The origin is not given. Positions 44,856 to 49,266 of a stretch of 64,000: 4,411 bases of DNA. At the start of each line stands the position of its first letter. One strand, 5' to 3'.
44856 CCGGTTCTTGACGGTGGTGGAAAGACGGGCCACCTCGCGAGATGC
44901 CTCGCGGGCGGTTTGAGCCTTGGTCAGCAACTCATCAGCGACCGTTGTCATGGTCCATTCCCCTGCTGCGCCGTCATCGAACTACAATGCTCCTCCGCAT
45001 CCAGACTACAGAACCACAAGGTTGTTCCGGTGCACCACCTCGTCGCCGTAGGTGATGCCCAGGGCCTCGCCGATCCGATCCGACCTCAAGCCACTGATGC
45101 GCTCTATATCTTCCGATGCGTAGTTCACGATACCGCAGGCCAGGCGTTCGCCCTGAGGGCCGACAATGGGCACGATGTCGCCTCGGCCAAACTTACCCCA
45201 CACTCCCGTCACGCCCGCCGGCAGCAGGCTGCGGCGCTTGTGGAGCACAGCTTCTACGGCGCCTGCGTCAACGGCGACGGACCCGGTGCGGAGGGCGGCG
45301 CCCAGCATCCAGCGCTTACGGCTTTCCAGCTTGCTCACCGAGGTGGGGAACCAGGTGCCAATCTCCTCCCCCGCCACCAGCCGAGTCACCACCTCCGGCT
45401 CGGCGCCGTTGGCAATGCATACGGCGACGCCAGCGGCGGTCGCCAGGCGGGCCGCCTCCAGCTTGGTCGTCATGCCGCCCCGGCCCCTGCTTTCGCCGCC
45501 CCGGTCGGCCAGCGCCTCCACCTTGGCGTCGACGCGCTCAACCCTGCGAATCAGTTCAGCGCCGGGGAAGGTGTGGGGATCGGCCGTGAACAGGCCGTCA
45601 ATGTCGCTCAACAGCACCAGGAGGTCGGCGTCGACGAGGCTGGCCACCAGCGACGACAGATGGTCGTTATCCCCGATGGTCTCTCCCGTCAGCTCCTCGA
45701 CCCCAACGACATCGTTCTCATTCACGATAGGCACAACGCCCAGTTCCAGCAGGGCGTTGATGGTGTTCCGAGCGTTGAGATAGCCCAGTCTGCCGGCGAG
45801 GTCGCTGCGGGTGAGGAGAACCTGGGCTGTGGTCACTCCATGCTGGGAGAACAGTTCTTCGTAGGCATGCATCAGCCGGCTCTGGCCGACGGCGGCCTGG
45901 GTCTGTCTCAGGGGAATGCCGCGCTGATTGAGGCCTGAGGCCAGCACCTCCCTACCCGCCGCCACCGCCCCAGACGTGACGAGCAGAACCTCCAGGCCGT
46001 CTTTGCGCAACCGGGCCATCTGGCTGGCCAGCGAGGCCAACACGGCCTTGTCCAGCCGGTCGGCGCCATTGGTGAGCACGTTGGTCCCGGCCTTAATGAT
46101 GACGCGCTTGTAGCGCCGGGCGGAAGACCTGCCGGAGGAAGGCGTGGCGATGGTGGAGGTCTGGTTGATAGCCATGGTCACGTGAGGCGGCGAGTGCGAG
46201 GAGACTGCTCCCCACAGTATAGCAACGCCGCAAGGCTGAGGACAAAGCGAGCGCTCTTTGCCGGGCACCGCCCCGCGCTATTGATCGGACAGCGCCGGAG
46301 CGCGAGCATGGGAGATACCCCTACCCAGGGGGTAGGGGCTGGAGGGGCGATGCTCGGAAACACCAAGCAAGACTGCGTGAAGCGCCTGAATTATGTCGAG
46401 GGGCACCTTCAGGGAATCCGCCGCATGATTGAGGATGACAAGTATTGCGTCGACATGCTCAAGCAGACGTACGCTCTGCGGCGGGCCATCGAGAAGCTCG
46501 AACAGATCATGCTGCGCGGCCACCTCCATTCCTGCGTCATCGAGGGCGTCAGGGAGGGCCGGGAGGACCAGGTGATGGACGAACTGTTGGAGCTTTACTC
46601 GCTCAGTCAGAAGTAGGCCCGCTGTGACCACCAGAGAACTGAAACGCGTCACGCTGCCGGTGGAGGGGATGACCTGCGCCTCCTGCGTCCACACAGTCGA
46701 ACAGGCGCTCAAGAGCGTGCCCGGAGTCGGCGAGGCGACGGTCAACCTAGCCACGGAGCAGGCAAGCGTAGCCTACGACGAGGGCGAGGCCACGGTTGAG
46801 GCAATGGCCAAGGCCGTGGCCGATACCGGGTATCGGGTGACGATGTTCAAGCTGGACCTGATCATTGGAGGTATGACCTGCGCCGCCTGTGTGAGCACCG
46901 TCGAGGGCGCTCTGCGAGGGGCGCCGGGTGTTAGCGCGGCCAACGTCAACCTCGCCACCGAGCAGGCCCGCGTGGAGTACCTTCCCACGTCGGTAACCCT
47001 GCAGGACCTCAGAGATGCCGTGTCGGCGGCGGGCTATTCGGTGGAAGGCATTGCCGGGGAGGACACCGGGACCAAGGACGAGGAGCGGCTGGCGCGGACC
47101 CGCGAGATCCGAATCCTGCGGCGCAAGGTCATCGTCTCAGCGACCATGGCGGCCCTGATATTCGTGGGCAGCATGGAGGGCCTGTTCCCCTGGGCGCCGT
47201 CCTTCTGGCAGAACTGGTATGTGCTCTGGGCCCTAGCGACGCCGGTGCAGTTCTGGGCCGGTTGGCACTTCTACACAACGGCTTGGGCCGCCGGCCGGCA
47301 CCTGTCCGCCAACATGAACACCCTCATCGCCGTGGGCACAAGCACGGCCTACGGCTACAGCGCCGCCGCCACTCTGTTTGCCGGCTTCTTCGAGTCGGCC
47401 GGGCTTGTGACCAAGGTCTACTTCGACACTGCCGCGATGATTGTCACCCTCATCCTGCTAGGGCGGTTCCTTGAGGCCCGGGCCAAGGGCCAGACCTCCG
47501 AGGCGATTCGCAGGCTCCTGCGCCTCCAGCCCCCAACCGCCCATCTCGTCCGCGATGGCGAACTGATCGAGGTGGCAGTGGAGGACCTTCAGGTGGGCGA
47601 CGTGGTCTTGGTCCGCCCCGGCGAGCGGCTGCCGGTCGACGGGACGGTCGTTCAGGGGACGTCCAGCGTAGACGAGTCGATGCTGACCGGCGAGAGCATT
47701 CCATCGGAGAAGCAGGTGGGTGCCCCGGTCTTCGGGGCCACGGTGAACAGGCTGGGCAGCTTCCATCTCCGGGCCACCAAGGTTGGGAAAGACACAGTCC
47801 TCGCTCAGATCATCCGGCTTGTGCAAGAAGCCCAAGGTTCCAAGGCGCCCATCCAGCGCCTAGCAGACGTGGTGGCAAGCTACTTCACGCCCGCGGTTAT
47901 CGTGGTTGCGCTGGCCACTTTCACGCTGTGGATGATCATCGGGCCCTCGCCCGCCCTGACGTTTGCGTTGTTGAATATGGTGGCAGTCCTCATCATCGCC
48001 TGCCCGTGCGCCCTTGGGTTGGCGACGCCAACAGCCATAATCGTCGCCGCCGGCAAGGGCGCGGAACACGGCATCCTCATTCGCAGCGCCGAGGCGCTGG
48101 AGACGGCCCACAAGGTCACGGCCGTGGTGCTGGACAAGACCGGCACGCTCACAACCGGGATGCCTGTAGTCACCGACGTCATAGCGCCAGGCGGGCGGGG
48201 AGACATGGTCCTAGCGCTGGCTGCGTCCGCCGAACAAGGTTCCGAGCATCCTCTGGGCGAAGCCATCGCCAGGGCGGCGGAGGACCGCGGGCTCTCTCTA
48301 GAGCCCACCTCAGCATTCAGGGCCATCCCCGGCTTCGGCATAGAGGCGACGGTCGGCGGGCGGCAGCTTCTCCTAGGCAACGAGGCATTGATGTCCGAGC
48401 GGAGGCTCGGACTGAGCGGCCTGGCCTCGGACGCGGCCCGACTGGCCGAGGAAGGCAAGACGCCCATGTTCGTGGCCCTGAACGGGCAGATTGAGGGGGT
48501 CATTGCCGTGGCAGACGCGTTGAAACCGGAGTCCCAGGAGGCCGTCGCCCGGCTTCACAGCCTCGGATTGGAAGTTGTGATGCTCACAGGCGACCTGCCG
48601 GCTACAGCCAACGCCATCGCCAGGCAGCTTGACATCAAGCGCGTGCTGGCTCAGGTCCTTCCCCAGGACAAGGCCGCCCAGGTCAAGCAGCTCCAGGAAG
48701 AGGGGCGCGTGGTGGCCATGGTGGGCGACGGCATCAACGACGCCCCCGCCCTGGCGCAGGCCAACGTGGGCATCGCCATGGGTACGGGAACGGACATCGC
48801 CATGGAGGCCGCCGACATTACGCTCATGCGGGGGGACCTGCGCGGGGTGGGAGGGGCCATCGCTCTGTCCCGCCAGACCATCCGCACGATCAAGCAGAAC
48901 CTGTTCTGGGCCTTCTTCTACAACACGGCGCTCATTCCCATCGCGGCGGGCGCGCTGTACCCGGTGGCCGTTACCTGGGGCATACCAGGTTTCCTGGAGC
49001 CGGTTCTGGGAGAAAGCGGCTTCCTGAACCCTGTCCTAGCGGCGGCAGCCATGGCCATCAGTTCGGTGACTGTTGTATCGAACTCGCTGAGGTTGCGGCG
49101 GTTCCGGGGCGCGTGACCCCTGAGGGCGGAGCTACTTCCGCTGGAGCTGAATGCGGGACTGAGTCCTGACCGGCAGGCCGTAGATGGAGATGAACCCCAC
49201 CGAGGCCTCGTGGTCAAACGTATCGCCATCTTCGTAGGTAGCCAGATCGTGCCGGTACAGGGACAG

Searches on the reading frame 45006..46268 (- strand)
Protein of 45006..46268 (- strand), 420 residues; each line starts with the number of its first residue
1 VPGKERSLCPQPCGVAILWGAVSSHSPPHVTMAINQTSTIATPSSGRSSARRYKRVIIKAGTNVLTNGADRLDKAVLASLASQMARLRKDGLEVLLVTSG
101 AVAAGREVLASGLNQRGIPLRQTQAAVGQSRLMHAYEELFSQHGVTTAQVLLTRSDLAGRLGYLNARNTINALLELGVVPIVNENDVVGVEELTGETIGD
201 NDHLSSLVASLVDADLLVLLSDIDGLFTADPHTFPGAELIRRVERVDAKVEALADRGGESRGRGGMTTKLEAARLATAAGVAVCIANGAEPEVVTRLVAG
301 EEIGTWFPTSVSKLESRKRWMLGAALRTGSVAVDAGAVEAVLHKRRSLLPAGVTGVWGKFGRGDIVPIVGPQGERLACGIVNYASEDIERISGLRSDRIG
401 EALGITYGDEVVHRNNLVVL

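Call 5: search_protein_families(library=ncbifam, proteins=[window:45006-46268:-])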
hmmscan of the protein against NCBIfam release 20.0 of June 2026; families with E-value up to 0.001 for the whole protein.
window:45006-46268:- (420 aa): 17 families
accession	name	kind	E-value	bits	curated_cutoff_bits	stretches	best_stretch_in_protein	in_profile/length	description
TIGR01027.1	proB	equivalog_domain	7e-125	416.9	186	1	54-418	1-362/363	glutamate 5-kinase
TIGR01092.1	P5CS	equivalog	3.2e-53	181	796.75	1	47-309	1-275/715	delta l-pyrroline-5-carboxylate synthetase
NF040647.1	IPPK_Arch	equivalog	2.1e-13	50.1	120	1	168-305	122-257/259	isopentenyl phosphate kinase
TIGR02076.1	pyrH_arch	equivalog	4e-09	36.4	158.05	1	202-305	119-219/222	UMP kinase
NF010659.0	PRK14058.1-1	equivalog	2.1e-08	33.6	223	1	145-301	119-262/267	[LysW]-aminoadipate kinase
TIGR02075.1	pyrH_bact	equivalog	4.3e-08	33.1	243.9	0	179-244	115-181/233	UMP kinase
NF006234.1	PRK08373.1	subfamily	8.2e-08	31.8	237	1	169-252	156-239/338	aspartate kinase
TIGR02078.1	AspKin_pair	subfamily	2.8e-07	30.2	242.4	1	169-251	149-231/327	putative Pyrococcus aspartate kinase subunit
TIGR00761.1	argB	equivalog_domain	4.2e-07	29.7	151.3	1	153-281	112-226/231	acetylglutamate kinase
NF004938.0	PRK06291.1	equivalog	1.1e-05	24.3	528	1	162-244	173-256/468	aspartate kinase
NF005158.0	PRK06635.2-2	equivalog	1.9e-05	23.7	717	1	168-246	122-201/401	aspartate kinase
TIGR03684.1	arCOG00985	hypoth_equivalog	5.3e-05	23.1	120.6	1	327-390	71-134/154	arCOG04150 universal archaeal PUA-domain protein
TIGR00657.1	asp_kinases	subfamily_domain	6.4e-05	22.2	208.7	1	199-243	192-236/442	aspartate kinase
TIGR00746.1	arcC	equivalog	0.00044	19.4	358.25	1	177-280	190-284/309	carbamate kinase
NF006959.0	PRK09436.1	equivalog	0.00045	18.4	726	1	201-243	207-249/819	bifunctional aspartate kinase/homoserine dehydrogenase I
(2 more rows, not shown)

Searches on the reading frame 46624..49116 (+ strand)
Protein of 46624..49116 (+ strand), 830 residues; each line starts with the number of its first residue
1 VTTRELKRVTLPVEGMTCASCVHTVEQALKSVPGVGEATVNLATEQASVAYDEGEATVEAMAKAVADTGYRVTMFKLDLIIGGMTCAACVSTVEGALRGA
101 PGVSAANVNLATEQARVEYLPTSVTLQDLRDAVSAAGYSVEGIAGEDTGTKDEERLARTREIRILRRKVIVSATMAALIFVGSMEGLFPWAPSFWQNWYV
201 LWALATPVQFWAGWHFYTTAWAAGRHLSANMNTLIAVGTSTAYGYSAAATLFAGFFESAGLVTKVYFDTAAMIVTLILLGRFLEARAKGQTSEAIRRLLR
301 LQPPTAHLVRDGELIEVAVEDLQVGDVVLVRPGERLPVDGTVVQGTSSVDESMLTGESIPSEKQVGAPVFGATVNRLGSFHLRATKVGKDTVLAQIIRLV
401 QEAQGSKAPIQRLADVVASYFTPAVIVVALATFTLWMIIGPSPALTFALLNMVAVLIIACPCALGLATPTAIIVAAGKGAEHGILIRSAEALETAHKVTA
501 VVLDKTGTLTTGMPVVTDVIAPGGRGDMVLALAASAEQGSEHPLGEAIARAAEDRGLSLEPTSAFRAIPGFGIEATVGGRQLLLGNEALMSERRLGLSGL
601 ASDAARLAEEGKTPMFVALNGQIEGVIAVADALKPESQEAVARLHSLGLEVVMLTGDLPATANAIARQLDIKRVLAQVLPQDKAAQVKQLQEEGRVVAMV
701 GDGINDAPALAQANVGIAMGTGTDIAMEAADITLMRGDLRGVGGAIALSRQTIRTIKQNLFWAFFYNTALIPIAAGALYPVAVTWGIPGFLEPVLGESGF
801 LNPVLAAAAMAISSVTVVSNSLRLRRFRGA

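Call 5: search_protein_families(library=ncbifam, proteins=[window:46624-49116:+])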
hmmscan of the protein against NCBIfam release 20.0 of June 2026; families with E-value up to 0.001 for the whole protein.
window:46624-49116:+ (830 aa): 34 families (the best 25 are shown)
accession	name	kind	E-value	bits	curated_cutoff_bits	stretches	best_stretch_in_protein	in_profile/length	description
NF007952.0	PRK10671.1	equivalog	1.9e-221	737.6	1316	2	78-828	106-835/838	copper-exporting P-type ATPase CopA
TIGR01525.1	ATPase-IB_hvy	subfamily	5.8e-199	662.6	346.25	1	231-824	1-560/560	heavy metal translocating P-type ATPase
TIGR01511.1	ATPase-IB1_Cu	subfamily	4e-184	613.5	397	1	212-825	1-542/542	copper-translocating P-type ATPase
NF008262.1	PRK11033.1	equivalog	1.4e-134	450.2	1005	3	269-764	197-689/731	zinc/cadmium/mercury/lead-transporting ATPase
TIGR01512.1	ATPase-IB2_Cd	subfamily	1.7e-127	426.1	313.5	2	268-587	19-304/494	cadmium family heavy metal-translocating P-type ATPase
NF033775.1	P_type_ZntA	exception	2.1e-125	419.7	1240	3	269-764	202-690/732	Zn(II)/Cd(II)/Pb(II) translocating P-type ATPase ZntA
TIGR01494.1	ATPase_P-type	subfamily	2.2e-96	323.2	62.3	1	272-778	1-464/478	HAD-IC family P-type ATPase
TIGR01497.1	kdpB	equivalog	4.9e-61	206.7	527.9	1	260-733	59-547/675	potassium-transporting ATPase subunit KdpB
TIGR01647.1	ATPase-IIIA_H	equivalog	7.6e-56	189.7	615.5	3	267-553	55-344/755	plasma-membrane proton-efflux P-type ATPase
TIGR01517.1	ATPase-IIB_Ca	equivalog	3.9e-50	170.9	507.05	3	307-521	159-384/882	calcium-translocating P-type ATPase, PMCA-type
NF010609.0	PRK14010.1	equivalog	1e-49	169.4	1323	1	250-733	49-542/673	K(+)-transporting ATPase subunit B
TIGR01522.1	ATPase-IIA2_Ca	equivalog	7.1e-38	129.9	798.3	3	673-769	566-661/854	calcium-transporting P-type ATPase, PMR1-type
NF033795.1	chaper_CopZ_Bs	exception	8.7e-35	118.7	91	2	9-72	2-65/66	copper chaperone CopZ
TIGR01106.1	ATPase-IIC_X-K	subfamily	7.8e-34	116.7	946.1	2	271-515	109-361/997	Na,H/K antiporter P-type ATPase subunit alpha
TIGR01116.1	ATPase-IIA1_Ca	equivalog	1e-33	116.4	703.4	2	623-758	457-607/799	calcium-translocating P-type ATPase, SERCA-type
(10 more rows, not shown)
